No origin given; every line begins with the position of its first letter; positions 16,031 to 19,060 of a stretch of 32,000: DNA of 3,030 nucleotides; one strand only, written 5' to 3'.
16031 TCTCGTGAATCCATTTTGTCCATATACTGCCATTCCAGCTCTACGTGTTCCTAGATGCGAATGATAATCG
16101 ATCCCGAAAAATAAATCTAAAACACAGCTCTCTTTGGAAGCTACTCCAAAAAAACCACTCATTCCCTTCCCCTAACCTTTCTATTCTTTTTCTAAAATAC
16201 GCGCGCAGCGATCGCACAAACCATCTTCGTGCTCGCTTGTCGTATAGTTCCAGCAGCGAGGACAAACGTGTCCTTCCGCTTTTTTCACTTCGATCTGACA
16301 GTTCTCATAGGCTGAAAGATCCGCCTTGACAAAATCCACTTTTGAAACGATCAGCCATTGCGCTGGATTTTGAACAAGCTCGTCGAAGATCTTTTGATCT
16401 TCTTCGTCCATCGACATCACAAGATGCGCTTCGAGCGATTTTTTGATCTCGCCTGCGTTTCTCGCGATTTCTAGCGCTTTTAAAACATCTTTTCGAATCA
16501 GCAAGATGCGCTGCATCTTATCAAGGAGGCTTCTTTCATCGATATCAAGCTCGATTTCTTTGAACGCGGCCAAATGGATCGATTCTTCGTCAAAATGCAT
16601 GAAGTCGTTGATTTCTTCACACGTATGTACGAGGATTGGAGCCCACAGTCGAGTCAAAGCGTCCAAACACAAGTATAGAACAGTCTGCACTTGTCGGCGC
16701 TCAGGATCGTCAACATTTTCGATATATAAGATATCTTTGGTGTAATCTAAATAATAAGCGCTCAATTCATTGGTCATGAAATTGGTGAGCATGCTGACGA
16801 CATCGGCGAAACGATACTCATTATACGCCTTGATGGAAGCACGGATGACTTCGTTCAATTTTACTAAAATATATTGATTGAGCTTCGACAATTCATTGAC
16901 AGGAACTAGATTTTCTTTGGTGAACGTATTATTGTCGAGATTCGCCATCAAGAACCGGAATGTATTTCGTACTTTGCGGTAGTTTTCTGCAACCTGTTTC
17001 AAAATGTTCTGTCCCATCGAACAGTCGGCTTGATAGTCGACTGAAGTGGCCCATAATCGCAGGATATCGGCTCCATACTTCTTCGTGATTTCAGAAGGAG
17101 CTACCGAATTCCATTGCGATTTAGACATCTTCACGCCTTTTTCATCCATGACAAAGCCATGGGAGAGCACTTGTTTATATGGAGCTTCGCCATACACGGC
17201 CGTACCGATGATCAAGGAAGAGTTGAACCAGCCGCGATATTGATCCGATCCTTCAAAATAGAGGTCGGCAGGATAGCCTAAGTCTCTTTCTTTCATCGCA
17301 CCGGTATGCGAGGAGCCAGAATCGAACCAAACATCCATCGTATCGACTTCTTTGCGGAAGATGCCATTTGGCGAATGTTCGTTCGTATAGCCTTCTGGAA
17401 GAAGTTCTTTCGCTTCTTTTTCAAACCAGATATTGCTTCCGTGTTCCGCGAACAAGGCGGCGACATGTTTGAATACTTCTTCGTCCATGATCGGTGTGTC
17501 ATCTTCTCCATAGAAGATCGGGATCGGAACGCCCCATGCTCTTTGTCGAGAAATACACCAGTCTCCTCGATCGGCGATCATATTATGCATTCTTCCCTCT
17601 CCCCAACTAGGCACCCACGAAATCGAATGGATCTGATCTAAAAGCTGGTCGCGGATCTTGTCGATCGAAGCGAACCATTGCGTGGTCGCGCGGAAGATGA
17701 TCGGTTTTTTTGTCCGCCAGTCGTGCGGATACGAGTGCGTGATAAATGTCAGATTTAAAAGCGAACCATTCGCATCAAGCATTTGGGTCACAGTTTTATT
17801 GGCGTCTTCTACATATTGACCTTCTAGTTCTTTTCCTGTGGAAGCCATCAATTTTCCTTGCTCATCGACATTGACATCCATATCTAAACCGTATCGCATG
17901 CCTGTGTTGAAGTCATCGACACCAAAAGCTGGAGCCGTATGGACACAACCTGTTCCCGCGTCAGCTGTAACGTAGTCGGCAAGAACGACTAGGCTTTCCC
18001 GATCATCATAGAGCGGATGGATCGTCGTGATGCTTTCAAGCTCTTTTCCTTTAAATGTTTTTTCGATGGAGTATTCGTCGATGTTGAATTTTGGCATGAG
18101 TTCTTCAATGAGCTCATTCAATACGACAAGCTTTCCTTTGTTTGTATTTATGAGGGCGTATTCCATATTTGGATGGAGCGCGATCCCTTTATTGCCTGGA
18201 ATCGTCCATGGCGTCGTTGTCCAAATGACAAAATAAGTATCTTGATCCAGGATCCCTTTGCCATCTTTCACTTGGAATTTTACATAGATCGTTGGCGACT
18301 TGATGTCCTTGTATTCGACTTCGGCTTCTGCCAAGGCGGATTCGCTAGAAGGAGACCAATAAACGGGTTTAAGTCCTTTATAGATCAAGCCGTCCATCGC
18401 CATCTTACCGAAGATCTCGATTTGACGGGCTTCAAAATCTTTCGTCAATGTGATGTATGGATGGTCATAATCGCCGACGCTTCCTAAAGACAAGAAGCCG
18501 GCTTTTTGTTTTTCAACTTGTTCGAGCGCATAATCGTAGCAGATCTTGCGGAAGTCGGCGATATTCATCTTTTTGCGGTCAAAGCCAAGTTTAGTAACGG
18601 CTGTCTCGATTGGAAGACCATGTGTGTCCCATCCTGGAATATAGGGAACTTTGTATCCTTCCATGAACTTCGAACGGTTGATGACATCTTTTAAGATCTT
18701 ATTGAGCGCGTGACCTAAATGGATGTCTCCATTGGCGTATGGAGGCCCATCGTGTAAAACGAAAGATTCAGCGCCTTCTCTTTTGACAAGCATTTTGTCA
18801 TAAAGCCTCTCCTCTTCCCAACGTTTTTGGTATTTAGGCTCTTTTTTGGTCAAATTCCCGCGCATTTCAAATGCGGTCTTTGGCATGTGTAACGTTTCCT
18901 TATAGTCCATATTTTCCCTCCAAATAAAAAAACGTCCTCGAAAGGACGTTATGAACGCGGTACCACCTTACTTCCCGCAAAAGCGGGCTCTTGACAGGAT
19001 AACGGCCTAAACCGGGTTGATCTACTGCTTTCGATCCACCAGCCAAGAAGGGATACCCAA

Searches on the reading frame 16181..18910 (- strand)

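Call 70: search_protein_families(library=pfam, proteins=[window:16181-18910:-], max_evalue=0.00001)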
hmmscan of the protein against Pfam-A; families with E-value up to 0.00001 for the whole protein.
window:16181-18910:- (909 aa): 5 families
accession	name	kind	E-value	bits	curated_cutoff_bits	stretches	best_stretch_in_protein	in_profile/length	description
PF00133.28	tRNA-synt_1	-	2.8e-139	464.9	22.7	1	27-632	2-413/414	tRNA synthetases class I (I, L, M and V)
PF08264.19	Anticodon_1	-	1.1e-28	100.4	25.1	1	679-830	2-146/148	Anticodon-binding domain of tRNA ligase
PF09334.17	tRNA-synt_1g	-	3.2e-22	79.3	20.1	1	57-199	8-136/391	tRNA synthetases class I (M)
PF01406.26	tRNA-synt_1e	-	8.3e-09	35.7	27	0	538-640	198-299/301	tRNA synthetases class I (C) catalytic domain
PF13603.12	tRNA-synt_1_2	-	2.3e-08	34.2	25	1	208-354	10-146/185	Leucyl-tRNA synthetase, editing domain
